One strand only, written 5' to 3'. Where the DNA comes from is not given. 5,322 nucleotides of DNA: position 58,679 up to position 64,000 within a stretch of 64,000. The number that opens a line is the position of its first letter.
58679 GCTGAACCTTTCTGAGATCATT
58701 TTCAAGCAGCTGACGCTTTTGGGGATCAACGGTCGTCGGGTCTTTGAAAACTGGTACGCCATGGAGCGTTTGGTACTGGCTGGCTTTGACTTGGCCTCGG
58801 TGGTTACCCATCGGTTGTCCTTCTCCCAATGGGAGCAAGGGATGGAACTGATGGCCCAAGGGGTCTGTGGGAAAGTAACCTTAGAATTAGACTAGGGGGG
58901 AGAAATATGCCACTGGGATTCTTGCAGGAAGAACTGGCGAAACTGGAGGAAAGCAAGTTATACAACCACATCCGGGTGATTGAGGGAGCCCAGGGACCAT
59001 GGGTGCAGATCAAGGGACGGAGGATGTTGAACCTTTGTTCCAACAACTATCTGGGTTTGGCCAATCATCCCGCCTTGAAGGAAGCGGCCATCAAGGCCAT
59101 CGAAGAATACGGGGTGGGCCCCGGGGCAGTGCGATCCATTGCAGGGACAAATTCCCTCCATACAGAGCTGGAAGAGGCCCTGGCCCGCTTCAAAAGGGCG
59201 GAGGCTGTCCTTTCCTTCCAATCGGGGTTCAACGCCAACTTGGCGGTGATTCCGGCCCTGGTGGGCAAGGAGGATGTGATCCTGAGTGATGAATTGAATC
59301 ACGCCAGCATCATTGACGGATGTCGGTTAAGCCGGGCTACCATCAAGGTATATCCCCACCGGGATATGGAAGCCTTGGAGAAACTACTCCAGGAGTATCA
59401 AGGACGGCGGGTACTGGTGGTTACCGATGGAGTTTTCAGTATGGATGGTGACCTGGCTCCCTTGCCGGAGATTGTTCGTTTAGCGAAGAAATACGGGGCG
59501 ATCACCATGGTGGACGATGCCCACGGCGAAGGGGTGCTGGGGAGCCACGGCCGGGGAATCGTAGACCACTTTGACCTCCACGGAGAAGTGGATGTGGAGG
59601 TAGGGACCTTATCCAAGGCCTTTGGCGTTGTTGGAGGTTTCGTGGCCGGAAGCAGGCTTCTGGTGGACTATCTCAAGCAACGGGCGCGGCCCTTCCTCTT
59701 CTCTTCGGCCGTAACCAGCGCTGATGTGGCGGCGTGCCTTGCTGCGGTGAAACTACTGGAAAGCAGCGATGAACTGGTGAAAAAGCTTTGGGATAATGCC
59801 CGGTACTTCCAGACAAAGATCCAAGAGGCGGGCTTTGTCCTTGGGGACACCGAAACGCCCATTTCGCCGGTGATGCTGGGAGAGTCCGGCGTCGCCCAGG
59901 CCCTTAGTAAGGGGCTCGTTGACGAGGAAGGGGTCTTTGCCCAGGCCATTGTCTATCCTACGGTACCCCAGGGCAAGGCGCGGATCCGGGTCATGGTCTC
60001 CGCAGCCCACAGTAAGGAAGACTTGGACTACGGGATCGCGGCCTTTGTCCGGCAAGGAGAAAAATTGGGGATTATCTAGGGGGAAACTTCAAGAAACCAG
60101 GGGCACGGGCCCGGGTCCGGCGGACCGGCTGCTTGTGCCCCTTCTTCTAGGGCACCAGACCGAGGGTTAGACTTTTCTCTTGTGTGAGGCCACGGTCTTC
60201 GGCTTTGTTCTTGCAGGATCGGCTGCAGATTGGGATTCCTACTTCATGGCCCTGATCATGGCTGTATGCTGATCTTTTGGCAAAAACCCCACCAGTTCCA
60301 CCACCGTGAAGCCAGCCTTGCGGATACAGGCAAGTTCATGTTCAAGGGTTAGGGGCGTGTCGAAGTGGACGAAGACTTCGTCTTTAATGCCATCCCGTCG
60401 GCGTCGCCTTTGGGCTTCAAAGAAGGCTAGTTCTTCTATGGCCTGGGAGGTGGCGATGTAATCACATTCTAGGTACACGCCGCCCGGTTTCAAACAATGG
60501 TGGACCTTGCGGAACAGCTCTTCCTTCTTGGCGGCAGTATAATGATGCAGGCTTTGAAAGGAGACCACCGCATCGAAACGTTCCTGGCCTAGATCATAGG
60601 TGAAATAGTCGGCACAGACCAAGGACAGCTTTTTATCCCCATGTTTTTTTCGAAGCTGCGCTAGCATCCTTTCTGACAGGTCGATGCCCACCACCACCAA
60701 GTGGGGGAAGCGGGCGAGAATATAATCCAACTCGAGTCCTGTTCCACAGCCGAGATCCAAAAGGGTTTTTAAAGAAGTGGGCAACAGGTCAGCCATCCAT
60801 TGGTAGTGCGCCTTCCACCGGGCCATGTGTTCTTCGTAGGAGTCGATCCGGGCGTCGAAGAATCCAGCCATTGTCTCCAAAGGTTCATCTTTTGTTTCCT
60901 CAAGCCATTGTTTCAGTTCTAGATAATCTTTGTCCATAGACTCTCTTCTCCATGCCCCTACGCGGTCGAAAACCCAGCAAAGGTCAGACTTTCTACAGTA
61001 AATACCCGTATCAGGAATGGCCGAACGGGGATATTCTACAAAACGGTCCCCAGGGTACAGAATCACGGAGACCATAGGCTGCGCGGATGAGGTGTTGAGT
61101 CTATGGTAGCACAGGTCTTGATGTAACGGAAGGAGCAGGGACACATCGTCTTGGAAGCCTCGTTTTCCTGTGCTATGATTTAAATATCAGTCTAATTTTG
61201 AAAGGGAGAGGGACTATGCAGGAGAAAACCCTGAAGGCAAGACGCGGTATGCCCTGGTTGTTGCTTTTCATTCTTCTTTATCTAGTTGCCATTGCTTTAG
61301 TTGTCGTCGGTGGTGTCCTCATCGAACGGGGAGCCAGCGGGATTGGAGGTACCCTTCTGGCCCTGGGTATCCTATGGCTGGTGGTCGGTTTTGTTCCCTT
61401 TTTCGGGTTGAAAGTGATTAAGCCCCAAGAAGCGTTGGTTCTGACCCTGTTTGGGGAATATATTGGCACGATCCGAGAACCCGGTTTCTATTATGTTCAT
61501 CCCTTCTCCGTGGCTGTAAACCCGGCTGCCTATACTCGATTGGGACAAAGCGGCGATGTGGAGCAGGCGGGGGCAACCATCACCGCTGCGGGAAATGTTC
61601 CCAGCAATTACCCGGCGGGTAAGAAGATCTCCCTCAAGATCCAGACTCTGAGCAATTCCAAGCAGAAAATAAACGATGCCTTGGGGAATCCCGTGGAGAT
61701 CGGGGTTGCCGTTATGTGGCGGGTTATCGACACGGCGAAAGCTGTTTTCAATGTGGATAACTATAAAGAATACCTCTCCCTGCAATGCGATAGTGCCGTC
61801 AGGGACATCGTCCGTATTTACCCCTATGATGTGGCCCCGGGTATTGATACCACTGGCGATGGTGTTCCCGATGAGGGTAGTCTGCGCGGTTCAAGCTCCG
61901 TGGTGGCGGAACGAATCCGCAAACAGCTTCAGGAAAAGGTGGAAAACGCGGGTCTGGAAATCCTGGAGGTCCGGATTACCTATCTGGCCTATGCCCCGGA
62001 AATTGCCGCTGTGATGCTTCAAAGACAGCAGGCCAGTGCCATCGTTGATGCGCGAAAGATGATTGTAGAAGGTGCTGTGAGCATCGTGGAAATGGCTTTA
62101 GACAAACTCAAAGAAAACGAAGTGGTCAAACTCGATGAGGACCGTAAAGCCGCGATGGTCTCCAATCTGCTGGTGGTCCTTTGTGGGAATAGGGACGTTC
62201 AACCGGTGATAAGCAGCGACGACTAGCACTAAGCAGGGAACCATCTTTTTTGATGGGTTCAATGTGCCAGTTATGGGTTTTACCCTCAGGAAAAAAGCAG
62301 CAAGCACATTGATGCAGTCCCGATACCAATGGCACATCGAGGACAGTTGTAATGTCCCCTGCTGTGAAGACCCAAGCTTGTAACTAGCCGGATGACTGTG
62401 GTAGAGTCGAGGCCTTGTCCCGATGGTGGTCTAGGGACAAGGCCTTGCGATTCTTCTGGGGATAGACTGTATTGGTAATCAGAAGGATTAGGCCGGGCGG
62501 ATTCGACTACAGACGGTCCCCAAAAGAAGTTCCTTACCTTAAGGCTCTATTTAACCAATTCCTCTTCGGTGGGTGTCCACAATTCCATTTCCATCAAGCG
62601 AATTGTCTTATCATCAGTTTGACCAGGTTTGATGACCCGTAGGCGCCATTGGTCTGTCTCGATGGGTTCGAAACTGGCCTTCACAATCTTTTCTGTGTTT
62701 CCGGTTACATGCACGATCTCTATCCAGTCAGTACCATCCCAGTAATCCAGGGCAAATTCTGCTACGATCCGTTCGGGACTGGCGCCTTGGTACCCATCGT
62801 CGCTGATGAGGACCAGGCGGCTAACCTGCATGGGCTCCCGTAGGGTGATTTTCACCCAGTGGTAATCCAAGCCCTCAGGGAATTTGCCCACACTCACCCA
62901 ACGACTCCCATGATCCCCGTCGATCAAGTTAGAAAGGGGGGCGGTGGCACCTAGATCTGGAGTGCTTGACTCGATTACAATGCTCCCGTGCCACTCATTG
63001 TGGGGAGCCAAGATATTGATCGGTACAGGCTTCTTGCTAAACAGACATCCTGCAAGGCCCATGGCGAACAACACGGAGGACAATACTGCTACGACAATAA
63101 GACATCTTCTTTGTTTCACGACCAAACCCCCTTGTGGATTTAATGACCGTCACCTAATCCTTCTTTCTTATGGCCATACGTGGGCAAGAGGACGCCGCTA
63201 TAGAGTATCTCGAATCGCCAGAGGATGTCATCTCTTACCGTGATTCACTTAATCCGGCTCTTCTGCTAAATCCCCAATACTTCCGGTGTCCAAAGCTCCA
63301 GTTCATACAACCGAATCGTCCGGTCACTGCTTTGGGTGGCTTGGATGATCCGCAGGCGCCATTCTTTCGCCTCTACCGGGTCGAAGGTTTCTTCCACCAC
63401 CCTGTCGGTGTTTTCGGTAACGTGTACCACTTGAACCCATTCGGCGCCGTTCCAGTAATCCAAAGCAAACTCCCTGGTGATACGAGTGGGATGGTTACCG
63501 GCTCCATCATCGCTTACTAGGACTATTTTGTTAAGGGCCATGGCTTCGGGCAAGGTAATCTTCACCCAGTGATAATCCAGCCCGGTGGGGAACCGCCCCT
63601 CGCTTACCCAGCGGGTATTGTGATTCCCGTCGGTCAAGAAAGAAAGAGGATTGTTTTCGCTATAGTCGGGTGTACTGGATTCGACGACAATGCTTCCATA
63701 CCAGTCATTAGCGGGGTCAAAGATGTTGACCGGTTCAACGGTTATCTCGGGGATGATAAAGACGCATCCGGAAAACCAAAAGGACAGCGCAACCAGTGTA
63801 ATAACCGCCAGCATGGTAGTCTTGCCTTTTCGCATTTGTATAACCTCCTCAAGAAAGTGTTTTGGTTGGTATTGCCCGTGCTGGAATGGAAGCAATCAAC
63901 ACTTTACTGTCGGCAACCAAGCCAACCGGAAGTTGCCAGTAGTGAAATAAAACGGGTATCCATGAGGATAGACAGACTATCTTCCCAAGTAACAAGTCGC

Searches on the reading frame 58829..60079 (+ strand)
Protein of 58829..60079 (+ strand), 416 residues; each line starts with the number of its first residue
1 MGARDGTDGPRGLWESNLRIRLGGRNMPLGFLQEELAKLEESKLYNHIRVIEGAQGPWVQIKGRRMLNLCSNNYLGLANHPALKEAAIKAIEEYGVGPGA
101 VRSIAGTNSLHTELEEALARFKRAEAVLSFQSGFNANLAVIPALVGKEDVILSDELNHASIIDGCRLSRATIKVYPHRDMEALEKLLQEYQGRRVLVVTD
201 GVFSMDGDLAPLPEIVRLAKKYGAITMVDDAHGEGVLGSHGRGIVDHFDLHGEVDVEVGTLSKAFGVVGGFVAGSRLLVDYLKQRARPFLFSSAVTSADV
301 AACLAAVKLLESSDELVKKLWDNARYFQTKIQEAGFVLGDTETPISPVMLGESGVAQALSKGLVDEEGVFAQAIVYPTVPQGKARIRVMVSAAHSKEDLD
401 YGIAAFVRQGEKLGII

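Call 50: search_protein_families(library=pfam, proteins=[window:58829-60079:+], max_evalue=0.00001)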
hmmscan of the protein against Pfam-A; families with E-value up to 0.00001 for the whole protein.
window:58829-60079:+ (416 aa): 3 families
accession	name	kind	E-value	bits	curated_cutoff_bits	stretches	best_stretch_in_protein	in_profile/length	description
PF00155.27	Aminotran_1_2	-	2.1e-67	228.3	19.7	1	65-405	2-360/361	Aminotransferase class I and II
PF01053.26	Cys_Met_Meta_PP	-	6.1e-06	25.5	27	0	108-237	51-181/381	Cys/Met metabolism PLP-dependent enzyme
PF00266.25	Aminotran_5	-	8e-06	25.5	21.5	0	111-231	45-177/371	Aminotransferase class-V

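Call 54: search_protein_families(library=ncbifam, proteins=[window:58829-60079:+], max_evalue=0.00001)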
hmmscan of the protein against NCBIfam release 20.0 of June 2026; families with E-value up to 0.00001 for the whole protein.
window:58829-60079:+ (416 aa): 14 families
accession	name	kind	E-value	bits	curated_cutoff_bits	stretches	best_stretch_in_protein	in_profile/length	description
TIGR01825.1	gly_Cac_T_rel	subfamily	8.4e-174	577.7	535.4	1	32-416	1-385/385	BioF/Kbl family PLP-dependent acyltransferase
NF005394.0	PRK06939.1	equivalog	2e-156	520.7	460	1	31-416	8-397/397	glycine C-acetyltransferase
TIGR00858.1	bioF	equivalog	1.6e-132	441.7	426.45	1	47-402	4-360/365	8-amino-7-oxononanoate synthase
TIGR01822.1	2am3keto_CoA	equivalog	2e-123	412.2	493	1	31-416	4-393/393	glycine C-acetyltransferase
NF047600.1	SerpalmtaseCFB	equivalog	2e-113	379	640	1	37-413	16-392/395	serine palmitoyltransferase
NF047599.1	SerpalmtaseBetaP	equivalog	3.9e-93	312.2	500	1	60-413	39-393/394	serine palmitoyltransferase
TIGR01821.1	5aminolev_synth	equivalog_domain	8.4e-90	301.5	338.55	1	32-413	7-397/402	5-aminolevulinate synthase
NF047603.1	SerpalmtaseAlphaP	equivalog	2.9e-73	246.8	670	1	50-416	30-399/399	serine palmitoyltransferase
NF005526.0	PRK07179.1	equivalog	1.6e-58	198.2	428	1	64-403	54-389/407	alpha-hydroxyketone-type quorum-sensing autoinducer synthase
NF005697.0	PRK07505.1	subfamily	5.4e-58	196.5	342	1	45-400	29-389/405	hypothetical protein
NF004608.1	PRK05937.1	equivalog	2.2e-35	122.1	399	1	72-339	10-287/366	8-amino-7-oxononanoate synthase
NF004627.0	PRK05968.1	subfamily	5.6e-07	28.8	508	1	106-290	60-239/389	hypothetical protein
NF000586.1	PRK00011.1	subfamily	8.9e-07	28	335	1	125-337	79-296/404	serine hydroxymethyltransferase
TIGR03576.1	pyridox_MJ0158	hypoth_equivalog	2.6e-06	26.9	304.45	1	111-330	56-269/346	TIGR03576 family pyridoxal phosphate-dependent enzyme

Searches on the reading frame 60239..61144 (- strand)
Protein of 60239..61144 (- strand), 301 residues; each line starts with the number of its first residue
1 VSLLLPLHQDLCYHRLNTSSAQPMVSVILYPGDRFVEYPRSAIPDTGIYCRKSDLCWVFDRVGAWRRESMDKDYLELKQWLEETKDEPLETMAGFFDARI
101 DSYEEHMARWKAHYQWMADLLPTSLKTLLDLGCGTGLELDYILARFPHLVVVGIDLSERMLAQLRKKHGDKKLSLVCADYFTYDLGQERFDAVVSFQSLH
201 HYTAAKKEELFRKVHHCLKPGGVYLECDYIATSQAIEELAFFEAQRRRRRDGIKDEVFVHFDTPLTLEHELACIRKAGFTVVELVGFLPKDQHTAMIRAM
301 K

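Call 50: search_protein_families(library=pfam, proteins=[window:60239-61144:-], max_evalue=0.00001)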
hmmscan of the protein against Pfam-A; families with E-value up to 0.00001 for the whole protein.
window:60239-61144:- (301 aa): 8 families
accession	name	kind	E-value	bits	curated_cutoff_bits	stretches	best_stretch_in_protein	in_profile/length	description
PF13649.12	Methyltransf_25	-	4e-22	79.2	27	1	129-222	2-97/97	Methyltransferase domain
PF08242.18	Methyltransf_12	-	9.7e-22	78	30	1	129-223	1-97/98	Methyltransferase domain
PF08241.18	Methyltransf_11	-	5.9e-20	72.1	21.2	1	129-224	1-93/95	Methyltransferase domain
PF13489.12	Methyltransf_23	-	1.3e-14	54.7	27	1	119-283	15-163/164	Methyltransferase domain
PF13847.12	Methyltransf_31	-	1.1e-12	48.4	27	1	124-234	3-117/145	Methyltransferase domain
PF02353.26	CMAS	-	7.9e-10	38.9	27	1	126-284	64-215/273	Mycolic acid cyclopropane synthetase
PF00891.24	Methyltransf_2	-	8.2e-07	29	22.3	1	124-227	62-165/210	O-methyltransferase domain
PF05175.20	MTS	-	3.9e-06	27.1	23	1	118-223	24-135/170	Methyltransferase small domain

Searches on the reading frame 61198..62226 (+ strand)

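Call 50: search_protein_families(library=pfam, proteins=[window:61198-62226:+], max_evalue=0.00001)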
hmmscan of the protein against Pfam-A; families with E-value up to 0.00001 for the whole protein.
window:61198-62226:+ (342 aa): 1 family
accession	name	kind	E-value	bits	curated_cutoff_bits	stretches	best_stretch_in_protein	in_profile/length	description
PF01145.31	Band_7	-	5.4e-22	79.1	23.6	1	72-286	1-168/176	SPFH domain / Band 7 family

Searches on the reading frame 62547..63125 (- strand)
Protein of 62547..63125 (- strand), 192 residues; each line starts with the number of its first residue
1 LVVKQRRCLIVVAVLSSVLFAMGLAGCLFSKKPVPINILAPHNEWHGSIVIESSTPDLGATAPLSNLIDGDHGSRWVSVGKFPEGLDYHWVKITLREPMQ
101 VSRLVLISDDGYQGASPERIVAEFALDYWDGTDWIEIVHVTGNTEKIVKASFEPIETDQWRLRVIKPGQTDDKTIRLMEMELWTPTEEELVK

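Call 50: search_protein_families(library=pfam, proteins=[window:62547-63125:-], max_evalue=0.00001)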
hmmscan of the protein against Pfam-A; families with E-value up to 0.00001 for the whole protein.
window:62547-63125:- (192 aa): 2 families
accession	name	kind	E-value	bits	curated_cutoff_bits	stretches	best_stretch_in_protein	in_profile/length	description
PF00754.31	F5_F8_type_C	-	3.7e-09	37.2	28.2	1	52-166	3-114/127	F5/8 type C domain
PF22633.2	F5_F8_type_C_2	-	9e-07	29.9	27.8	1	66-162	1-91/91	NedA-like, galactose-binding domain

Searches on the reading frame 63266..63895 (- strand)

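Call 50: search_protein_families(library=pfam, proteins=[window:63266-63895:-], max_evalue=0.00001)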
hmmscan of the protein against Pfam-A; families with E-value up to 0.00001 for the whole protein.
window:63266-63895:- (209 aa): 1 family
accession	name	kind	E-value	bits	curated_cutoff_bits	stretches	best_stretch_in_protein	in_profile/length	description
PF00754.31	F5_F8_type_C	-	2.1e-11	44.5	28.2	1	73-189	4-118/127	F5/8 type C domain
